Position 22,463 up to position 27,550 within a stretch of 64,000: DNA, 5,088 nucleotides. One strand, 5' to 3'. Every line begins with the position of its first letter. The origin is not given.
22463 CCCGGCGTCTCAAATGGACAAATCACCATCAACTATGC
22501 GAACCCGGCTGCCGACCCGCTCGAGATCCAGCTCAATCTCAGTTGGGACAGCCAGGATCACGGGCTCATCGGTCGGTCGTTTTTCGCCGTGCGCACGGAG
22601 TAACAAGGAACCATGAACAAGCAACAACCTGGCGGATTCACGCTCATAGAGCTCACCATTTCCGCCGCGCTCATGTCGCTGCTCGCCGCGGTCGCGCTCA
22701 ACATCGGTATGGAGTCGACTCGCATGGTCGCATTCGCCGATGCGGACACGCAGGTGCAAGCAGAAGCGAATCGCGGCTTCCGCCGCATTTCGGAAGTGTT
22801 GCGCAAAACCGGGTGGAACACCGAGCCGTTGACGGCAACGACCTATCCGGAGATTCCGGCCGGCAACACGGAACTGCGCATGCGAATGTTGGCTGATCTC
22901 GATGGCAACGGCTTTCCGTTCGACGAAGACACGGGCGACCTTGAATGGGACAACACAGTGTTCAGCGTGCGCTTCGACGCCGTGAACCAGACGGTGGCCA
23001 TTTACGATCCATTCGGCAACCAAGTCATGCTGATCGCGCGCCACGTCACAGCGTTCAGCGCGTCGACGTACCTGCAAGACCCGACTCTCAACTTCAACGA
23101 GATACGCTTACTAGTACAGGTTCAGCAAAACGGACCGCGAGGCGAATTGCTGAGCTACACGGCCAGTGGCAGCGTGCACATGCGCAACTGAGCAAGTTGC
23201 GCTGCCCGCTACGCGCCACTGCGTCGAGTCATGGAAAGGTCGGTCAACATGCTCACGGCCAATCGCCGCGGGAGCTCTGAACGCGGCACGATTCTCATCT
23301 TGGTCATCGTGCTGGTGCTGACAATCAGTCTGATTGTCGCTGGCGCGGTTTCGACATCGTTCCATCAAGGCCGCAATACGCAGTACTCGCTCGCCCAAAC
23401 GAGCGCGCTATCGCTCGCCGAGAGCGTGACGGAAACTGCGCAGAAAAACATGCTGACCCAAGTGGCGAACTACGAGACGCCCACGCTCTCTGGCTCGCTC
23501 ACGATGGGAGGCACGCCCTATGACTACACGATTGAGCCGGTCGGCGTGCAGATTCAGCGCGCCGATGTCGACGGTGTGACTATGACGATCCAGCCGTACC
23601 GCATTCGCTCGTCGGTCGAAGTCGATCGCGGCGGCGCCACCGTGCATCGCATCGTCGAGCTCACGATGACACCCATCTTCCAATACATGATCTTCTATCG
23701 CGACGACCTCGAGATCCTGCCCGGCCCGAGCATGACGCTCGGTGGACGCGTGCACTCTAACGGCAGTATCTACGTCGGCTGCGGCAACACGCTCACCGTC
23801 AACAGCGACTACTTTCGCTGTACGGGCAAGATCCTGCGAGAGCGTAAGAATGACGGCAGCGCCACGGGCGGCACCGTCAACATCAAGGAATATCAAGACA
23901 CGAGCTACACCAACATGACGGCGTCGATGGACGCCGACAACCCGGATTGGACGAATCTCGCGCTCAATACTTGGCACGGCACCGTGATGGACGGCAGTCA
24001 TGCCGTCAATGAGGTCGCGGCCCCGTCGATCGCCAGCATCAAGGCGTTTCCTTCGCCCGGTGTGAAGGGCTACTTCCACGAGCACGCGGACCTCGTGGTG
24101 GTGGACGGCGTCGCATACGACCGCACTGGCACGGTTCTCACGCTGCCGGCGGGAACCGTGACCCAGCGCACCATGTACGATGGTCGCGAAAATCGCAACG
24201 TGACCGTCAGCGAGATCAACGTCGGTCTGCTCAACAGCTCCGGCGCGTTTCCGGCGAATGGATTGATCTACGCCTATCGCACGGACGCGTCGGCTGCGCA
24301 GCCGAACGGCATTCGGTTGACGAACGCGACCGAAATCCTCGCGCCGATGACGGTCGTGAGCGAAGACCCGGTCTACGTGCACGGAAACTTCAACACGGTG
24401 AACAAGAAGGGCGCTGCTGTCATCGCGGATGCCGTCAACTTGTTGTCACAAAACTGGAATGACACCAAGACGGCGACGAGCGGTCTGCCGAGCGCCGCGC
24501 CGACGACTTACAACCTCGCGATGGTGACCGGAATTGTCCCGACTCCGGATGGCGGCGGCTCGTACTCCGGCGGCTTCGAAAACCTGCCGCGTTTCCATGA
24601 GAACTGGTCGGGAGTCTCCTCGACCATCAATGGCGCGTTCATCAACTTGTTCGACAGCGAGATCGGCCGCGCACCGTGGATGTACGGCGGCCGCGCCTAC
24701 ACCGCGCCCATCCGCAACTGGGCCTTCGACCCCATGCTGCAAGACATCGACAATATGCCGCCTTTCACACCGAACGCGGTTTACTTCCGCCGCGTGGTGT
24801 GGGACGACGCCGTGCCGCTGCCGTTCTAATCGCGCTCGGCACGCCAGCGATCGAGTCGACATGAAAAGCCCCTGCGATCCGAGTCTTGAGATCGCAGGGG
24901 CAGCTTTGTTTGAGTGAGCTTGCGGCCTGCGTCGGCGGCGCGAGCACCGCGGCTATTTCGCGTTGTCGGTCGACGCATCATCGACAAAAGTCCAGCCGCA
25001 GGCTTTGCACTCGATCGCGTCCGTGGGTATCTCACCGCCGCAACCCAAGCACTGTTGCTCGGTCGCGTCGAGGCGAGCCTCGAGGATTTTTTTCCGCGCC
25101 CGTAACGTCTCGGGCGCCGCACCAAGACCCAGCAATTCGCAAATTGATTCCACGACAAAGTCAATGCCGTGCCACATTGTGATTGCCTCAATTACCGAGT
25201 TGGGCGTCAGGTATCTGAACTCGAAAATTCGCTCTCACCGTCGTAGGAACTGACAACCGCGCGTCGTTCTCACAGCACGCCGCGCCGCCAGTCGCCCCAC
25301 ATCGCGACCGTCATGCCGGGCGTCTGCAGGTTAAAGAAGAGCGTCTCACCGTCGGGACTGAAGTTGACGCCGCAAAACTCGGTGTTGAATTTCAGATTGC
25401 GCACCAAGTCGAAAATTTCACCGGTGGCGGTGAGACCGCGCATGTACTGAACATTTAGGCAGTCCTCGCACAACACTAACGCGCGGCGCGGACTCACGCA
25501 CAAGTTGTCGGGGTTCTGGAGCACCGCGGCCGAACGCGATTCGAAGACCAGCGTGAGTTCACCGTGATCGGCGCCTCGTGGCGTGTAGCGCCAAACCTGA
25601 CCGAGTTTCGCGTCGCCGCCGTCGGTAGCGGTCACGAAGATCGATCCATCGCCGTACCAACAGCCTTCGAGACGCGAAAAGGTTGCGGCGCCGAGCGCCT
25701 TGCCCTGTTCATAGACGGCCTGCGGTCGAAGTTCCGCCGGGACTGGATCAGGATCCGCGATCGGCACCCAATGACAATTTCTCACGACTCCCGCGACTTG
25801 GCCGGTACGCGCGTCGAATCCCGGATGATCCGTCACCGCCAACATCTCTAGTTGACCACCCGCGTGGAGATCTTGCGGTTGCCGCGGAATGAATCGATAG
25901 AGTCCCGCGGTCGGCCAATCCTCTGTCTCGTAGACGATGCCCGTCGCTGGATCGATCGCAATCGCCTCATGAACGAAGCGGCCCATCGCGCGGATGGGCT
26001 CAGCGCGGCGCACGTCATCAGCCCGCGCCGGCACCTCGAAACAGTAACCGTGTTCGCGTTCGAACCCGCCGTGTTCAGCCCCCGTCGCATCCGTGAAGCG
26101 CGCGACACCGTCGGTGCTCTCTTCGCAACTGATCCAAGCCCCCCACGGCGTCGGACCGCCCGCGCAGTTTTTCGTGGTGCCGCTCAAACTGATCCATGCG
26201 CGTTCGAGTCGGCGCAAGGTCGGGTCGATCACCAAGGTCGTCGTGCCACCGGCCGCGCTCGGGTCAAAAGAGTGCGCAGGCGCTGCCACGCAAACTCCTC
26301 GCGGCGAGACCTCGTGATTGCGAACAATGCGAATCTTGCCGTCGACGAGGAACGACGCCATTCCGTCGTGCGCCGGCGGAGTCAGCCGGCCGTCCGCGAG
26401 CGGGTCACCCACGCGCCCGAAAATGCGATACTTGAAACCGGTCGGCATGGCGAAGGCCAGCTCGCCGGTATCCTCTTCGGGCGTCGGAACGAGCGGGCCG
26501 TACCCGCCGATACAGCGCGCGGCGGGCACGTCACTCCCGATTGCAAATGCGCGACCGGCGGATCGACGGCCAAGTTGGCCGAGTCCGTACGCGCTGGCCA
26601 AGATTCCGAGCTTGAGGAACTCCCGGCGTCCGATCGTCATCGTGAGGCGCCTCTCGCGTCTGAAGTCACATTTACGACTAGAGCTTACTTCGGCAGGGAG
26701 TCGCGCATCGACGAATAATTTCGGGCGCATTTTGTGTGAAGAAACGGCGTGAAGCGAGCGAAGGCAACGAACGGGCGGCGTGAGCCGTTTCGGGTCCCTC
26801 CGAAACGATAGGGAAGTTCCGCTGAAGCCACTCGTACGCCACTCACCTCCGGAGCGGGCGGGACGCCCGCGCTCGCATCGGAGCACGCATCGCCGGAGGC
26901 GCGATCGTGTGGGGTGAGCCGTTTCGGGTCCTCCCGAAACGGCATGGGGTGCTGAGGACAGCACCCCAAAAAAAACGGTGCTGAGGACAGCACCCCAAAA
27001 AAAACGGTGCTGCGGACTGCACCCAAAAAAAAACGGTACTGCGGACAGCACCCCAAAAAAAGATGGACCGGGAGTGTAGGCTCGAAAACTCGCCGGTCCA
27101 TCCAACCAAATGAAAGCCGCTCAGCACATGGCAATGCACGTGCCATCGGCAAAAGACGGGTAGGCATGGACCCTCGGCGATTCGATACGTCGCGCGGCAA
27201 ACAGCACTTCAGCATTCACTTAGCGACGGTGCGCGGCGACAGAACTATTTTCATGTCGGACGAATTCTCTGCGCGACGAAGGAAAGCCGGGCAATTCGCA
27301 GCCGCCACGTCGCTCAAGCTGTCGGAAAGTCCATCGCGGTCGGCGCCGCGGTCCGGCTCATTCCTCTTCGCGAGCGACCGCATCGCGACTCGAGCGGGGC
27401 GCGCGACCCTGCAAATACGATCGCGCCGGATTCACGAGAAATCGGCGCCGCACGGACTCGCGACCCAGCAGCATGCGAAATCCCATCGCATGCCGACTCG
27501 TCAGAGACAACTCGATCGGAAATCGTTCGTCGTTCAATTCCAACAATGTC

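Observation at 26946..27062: Four tandem copies of a ~29-nt unit, each forming an intrinsic terminator on the minus strand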

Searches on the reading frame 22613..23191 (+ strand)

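Call 10: search_protein_families(library=pfam, proteins=[window:22613-23191:+])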
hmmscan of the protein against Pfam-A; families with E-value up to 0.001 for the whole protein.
window:22613-23191:+ (192 aa): 1 family
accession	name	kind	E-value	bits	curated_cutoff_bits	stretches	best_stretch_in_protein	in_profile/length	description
PF07963.17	N_methyl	-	1.1e-05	25.2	21.2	1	8-29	6-27/27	Prokaryotic N-terminal methylation motif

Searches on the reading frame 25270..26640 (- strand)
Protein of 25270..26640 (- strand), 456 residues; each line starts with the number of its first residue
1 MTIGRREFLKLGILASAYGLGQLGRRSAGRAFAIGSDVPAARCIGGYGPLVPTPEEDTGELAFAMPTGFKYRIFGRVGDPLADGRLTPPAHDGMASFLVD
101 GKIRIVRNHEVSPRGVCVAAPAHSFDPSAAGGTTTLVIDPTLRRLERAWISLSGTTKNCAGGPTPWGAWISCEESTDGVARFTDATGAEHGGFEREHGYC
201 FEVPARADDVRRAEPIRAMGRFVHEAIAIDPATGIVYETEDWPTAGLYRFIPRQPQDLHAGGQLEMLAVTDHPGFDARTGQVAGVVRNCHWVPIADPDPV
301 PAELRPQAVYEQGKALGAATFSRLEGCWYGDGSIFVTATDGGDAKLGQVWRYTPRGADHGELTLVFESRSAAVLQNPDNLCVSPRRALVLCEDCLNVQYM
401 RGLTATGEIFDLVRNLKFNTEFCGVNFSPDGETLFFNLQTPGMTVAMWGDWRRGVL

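Call 10: search_protein_families(library=pfam, proteins=[window:25270-26640:-])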
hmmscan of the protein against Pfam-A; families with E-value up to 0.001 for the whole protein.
window:25270-26640:- (456 aa): 1 family
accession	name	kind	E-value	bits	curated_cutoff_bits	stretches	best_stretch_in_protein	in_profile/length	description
PF05787.19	PhoX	-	2.2e-70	238.7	24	1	46-442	2-515/515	Alkaline phosphatase PhoX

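Call 13: find_encoding_contigs(protein=window:25270-26640:-, flank=5000, max_places=10)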
Protein window:25270-26640:- (456 aa): no gene with exactly this product is on record in the collection.

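Call 16: find_homologous_proteins(query=window:25270-26640:-, max_evalue=1e-30)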
Query window:25270-26640:- (456 aa): 7986 proteins with E <= 1e-30 among 8000 candidates; the best 120 are listed.
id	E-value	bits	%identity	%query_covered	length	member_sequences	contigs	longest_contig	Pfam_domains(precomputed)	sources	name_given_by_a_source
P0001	0.0e+0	1071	100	100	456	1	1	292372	PF05787.20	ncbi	ncbi:MAG: alkaline phosphatase PhoX [Planctomycetota bacterium]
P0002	3.7e-170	585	60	91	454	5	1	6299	PF05787.20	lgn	-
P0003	9.2e-168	577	56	100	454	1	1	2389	PF05787.20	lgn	-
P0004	1.3e-166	573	55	100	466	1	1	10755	PF05787.20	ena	-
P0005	1.7e-163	563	57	92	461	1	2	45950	PF05787.20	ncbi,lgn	-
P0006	2.3e-163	563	55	100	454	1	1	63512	PF05787.20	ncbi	ncbi:MAG: alkaline phosphatase PhoX [Fimbriimonas sp.]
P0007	4.9e-163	561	58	90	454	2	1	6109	PF05787.20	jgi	jgi:secreted PhoX family phosphatase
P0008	1.1e-162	560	56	100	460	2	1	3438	PF05787.20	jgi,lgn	jgi:hypothetical protein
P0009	1.7e-162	560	58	89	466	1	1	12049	PF05787.20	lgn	-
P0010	2.1e-162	559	55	99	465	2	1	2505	PF05787.20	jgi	jgi:secreted PhoX family phosphatase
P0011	4.3e-162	558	55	99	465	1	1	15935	PF05787.20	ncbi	-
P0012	1.8e-161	556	57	100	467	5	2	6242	PF05787.20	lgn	-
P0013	5.1e-161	555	58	89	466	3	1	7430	PF05787.20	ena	-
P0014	1.9e-160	553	55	99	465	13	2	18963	PF05787.20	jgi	jgi:secreted PhoX family phosphatase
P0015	3.3e-160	552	54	100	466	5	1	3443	PF05787.20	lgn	-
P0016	4.6e-160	552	58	91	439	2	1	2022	PF05787.20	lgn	-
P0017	1.4e-159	550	54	100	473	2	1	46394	PF05787.20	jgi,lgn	jgi:secreted PhoX family phosphatase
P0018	2.2e-159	549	57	91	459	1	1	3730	PF05787.20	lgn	-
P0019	4.5e-159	548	55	94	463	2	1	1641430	PF05787.20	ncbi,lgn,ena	-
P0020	6.7e-159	548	55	99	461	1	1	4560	PF05787.20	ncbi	-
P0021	8.8e-159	547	55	99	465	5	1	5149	PF05787.20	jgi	jgi:secreted PhoX family phosphatase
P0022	1.5e-158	547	54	99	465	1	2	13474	PF05787.20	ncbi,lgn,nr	ncbi:MAG: PhoX family protein [Acidobacteria bacterium]|nr:PhoX family protein [Acidobacteriota bact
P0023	4.2e-158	545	56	100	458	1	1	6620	PF05787.20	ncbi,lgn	-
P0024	7.7e-158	544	55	99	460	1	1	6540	PF05787.20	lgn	-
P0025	9.7e-158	544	59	89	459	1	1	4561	PF05787.20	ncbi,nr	ncbi:MAG TPA: alkaline phosphatase PhoX [Pyrinomonadaceae bacterium]|nr:alkaline phosphatase PhoX [P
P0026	1.9e-157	543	54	99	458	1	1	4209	PF05787.20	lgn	-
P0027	6.9e-157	541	56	92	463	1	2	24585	PF05787.20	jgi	jgi:secreted PhoX family phosphatase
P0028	8.0e-157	541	57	100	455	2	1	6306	PF05787.20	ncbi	ncbi:MAG TPA: alkaline phosphatase PhoX [Herpetosiphonaceae bacterium]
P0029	8.2e-157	541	56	100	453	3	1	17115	PF05787.20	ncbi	ncbi:MAG TPA: alkaline phosphatase PhoX [Herpetosiphonaceae bacterium]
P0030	1.2e-156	540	55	100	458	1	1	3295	PF05787.20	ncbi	-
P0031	1.3e-156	540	53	100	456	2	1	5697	PF05787.20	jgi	jgi:hypothetical protein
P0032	1.5e-156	540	53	100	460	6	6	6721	PF05787.20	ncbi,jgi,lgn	ncbi:MAG TPA: alkaline phosphatase PhoX [Blastocatellia bacterium]|jgi:secreted PhoX family phosphat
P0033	2.1e-156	540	56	91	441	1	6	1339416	PF05787.20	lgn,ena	-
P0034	3.0e-156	539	54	100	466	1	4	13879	PF05787.20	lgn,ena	-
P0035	4.0e-156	539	53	99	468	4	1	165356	PF05787.20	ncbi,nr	ncbi:MAG: DUF839 domain-containing protein [Acidobacteria bacterium]|nr:DUF839 domain-containing pro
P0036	5.6e-156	538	58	89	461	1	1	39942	PF05787.20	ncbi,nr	ncbi:MAG TPA: alkaline phosphatase PhoX [Pyrinomonadaceae bacterium]|nr:alkaline phosphatase PhoX [P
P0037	1.1e-155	537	56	90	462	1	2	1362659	PF05787.20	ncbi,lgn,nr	ncbi:MAG: DUF839 domain-containing protein [Acidobacteria bacterium]|nr:DUF839 domain-containing pro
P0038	1.8e-155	537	52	100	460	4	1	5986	PF05787.20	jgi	jgi:secreted PhoX family phosphatase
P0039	1.9e-155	536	56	90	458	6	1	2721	PF05787.20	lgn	-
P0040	1.9e-155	536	57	90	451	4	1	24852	PF05787.20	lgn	-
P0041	2.0e-155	536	53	100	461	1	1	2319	PF05787.20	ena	-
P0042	3.1e-155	536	58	89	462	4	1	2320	PF05787.20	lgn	-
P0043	3.1e-155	536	55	100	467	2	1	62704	PF05787.20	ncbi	ncbi:MAG TPA: alkaline phosphatase PhoX [Herpetosiphonaceae bacterium]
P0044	4.3e-155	535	54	99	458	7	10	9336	PF05787.20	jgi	jgi:secreted PhoX family phosphatase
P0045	1.0e-154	534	55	92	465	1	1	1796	PF05787.20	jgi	jgi:secreted PhoX family phosphatase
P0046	1.7e-154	533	55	99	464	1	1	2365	PF05787.20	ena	-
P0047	2.2e-154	533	54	100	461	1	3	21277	PF05787.20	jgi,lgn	jgi:hypothetical protein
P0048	2.3e-154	533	59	90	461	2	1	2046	PF05787.20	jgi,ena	jgi:hypothetical protein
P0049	2.4e-154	533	56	100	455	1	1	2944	PF05787.20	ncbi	-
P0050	2.8e-154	533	58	90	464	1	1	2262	PF05787.20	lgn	-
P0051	5.5e-154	532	54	92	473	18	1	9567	PF05787.20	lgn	-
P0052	6.2e-154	531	55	90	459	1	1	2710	PF05787.20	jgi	jgi:secreted PhoX family phosphatase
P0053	7.7e-154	531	57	90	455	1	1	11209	PF05787.20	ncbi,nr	ncbi:MAG: DUF839 domain-containing protein [Blastocatellia bacterium]|nr:DUF839 domain-containing pr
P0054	8.2e-154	531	57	90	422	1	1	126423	PF05787.20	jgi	jgi:secreted PhoX family phosphatase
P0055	9.0e-154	531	54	99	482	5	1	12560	PF05787.20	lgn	-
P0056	9.1e-154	531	53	100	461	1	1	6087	PF05787.20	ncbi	-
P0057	1.7e-153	530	57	92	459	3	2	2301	PF05787.20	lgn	-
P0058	2.4e-153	529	53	100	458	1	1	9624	PF05787.20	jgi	jgi:secreted PhoX family phosphatase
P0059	2.4e-153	529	53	100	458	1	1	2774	PF05787.20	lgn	-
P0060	2.5e-153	529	59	89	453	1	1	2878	PF05787.20,PF10518.15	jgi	jgi:uncharacterized protein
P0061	2.9e-153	529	53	99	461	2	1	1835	PF05787.20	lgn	-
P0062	4.0e-153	529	54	100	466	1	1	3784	PF05787.20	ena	-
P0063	4.5e-153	529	57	90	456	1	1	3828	PF05787.20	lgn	-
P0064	4.7e-153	529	57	90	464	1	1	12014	PF05787.20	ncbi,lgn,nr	ncbi:MAG: PhoX family protein [Armatimonadetes bacterium]|nr:PhoX family protein [Armatimonadota bac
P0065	4.7e-153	529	54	100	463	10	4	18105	PF05787.20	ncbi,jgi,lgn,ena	ncbi:MAG TPA: alkaline phosphatase PhoX [Blastocatellia bacterium]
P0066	5.0e-153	528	54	99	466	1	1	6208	PF05787.20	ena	-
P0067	6.2e-153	528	56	100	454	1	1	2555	PF05787.20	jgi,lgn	-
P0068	6.4e-153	528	57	92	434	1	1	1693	PF05787.20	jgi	jgi:secreted PhoX family phosphatase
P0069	6.6e-153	528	54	99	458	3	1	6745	PF05787.20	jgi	jgi:uncharacterized protein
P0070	6.9e-153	528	53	100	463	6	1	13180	PF05787.20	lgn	-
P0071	7.0e-153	528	57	90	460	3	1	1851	PF05787.20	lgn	-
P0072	7.0e-153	528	55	90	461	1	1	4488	PF05787.20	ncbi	-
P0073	8.9e-153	528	53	99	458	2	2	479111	PF05787.20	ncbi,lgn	-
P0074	1.4e-152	527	58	90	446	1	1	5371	PF05787.20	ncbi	-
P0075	1.4e-152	527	52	100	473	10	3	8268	PF05787.20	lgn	-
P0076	1.5e-152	527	56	92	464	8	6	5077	PF05787.20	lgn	-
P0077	1.5e-152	527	57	90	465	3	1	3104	PF05787.20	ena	-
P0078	1.6e-152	527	53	100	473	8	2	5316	PF05787.20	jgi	jgi:secreted PhoX family phosphatase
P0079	2.2e-152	526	56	91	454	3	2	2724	PF05787.20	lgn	-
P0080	2.4e-152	526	53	100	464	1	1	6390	PF05787.20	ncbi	ncbi:MAG: alkaline phosphatase PhoX [Blastocatellia bacterium]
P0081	2.4e-152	526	57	92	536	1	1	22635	PF05787.20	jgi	jgi:hypothetical protein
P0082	3.9e-152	526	52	100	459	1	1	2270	PF05787.20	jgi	jgi:uncharacterized protein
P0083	4.0e-152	525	58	90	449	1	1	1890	PF05787.20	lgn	-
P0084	4.6e-152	525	56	89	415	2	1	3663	PF05787.20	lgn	-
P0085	4.8e-152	525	58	90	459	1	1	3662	PF05787.20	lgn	-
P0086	5.9e-152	525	52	100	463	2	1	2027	PF05787.20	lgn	-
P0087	6.4e-152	525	52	100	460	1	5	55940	PF05787.20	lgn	-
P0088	6.9e-152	525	55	100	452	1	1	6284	PF05787.20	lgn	-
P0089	7.3e-152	525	56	92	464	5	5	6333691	PF05787.20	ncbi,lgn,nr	ncbi:MAG: DUF839 domain-containing protein [Acidobacteriota bacterium]|nr:MAG: DUF839 domain-contain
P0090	9.6e-152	524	55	100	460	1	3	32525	PF05787.20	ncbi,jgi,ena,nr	ncbi:MAG TPA: alkaline phosphatase PhoX [Pyrinomonadaceae bacterium]|nr:alkaline phosphatase PhoX [P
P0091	1.1e-151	524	55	100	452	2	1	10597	PF05787.20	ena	-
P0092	1.3e-151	524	53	100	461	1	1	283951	PF05787.20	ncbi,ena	-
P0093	1.5e-151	524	54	100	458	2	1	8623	PF05787.20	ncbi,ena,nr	ncbi:MAG: DUF839 domain-containing protein [Chloroflexi bacterium]|nr:DUF839 domain-containing prote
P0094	1.5e-151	524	56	90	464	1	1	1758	PF05787.20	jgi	jgi:secreted PhoX family phosphatase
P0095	1.5e-151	524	55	100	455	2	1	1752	PF05787.20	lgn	-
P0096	2.2e-151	523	53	99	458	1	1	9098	PF05787.20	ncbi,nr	ncbi:MAG: DUF839 domain-containing protein [Chlorobia bacterium]|nr:DUF839 domain-containing protein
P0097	2.4e-151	523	52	100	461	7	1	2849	PF05787.20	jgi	-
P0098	2.5e-151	523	53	100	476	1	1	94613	PF05787.20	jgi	jgi:uncharacterized protein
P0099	3.1e-151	523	55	100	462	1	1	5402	PF05787.20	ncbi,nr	ncbi:MAG TPA: alkaline phosphatase PhoX [Pyrinomonadaceae bacterium]|nr:alkaline phosphatase PhoX [P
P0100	3.7e-151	522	53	100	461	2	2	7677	PF05787.20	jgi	jgi:uncharacterized protein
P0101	4.4e-151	522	53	100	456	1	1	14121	PF05787.20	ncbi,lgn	-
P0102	4.9e-151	522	54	99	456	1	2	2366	PF05787.20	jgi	jgi:uncharacterized protein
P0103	6.9e-151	521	55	93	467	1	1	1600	PF05787.20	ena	-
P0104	1.0e-150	521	52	100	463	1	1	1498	PF05787.20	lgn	-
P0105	1.6e-150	520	52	100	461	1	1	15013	PF05787.20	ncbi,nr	ncbi:MAG: PhoX family protein [Acidobacteria bacterium]|nr:PhoX family protein [Acidobacteriota bact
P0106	2.0e-150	520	57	90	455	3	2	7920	PF05787.20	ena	-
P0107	2.1e-150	520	54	99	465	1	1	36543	PF05787.20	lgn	-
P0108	2.5e-150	520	52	100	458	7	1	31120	PF05787.20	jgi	jgi:hypothetical protein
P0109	2.6e-150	519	56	99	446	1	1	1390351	PF05787.20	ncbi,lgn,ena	-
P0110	3.7e-150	519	54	100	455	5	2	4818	PF05787.20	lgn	-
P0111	4.7e-150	519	53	100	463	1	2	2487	PF05787.20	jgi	jgi:uncharacterized protein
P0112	4.8e-150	519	52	100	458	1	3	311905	PF05787.20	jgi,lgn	jgi:secreted PhoX family phosphatase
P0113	5.3e-150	518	54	99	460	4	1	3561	PF05787.20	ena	-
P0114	5.7e-150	518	52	100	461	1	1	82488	PF05787.20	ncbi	-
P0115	6.3e-150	518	56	90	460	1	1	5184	PF05787.20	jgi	jgi:uncharacterized protein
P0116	7.4e-150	518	52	100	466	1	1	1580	PF05787.20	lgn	-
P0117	7.4e-150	518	55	90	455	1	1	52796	PF05787.20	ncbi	-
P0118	8.2e-150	518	52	100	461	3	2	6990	PF05787.20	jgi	jgi:uncharacterized protein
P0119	1.3e-149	517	52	100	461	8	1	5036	PF05787.20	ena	-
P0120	1.5e-149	517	54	99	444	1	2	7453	PF05787.20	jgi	jgi:secreted PhoX family phosphatase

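Call 17: find_encoding_contigs(protein=P0001, flank=10000, max_places=10)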
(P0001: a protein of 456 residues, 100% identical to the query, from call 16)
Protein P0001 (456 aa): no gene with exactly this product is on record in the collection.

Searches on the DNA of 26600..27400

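Call 31: search_rna_families(source=window, start=26600, end=27400, threshold=evalue, max_evalue=10)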
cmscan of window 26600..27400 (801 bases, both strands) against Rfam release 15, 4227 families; matches with E-value up to 10: 16.
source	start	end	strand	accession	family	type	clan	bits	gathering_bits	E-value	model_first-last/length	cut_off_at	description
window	26945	27030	+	RF00426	SCARNA15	Gene; snRNA; snoRNA; scaRNA;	CL00019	25.1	65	0.027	1-128/128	no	Small Cajal body specific RNA 15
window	26967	27052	-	RF02869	ncS025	Gene; sRNA;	-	24.5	46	0.052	1-85/85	no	Burkholderia sRNA 25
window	27025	27112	-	RF02871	ncS54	Gene; sRNA;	-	19.3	43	0.11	1-79/79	no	Burkholderia sRNA 54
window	26918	27017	+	RF02932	Betaproteobacteria-1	Gene; sRNA;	-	17.7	49.4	0.66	1-120/120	no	Betaproteobacteria-1 RNA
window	27055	27123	-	RF02451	ncr1241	Gene; sRNA;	-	17.2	60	4.5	1-63/63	no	Bacillus sRNA ncr1241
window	26944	27030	+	RF00614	SNORA11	Gene; snRNA; snoRNA; HACA-box;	-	16.5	36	1.2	1-129/129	no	Small nucleolar RNA SNORA11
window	26969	27019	-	RF02871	ncS54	Gene; sRNA;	-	16.4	43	0.73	1-79/79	no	Burkholderia sRNA 54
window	26961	27011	-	RF03137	S15-Methanomicrobia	Cis-reg; leader;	CL00121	15.2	42.2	6.5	1-74/74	no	S15-Methanomicrobia ribosomal protein leader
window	26937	27065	-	RF00191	SNORA57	Gene; snRNA; snoRNA; HACA-box;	-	14.4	40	1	1-149/149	no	Small nucleolar RNA SNORA57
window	26924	26964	-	RF01068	Guanidine-II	Cis-reg; riboswitch;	-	13.9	32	4.2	1-48/48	no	Guanidine-II riboswitch aptamer (mini-ykkC)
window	26936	26982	+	RF01696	Chlorobi-1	Gene; sRNA;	-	13.8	50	0.99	1-67/67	no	Chlorobi-1 RNA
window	27040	27101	+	RF00382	DnaX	Cis-reg; frameshift_element;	-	13.1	35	4.4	1-65/65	no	DnaX ribosomal frameshifting element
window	26907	26986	+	RF01136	sR28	Gene; snRNA; snoRNA; CD-box;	-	11.4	39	3.1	1-55/55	no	Small nucleolar RNA sR28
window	26883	26971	-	RF02424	Bp2_287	Gene; sRNA;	-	10.9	70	8.1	1-174/174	no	Burkholderia sRNA Bp2_Cand287_SIPHT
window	26890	26940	+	RF01756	rne-II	Cis-reg;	-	9.3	50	6.2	230-284/287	no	rne-II RNA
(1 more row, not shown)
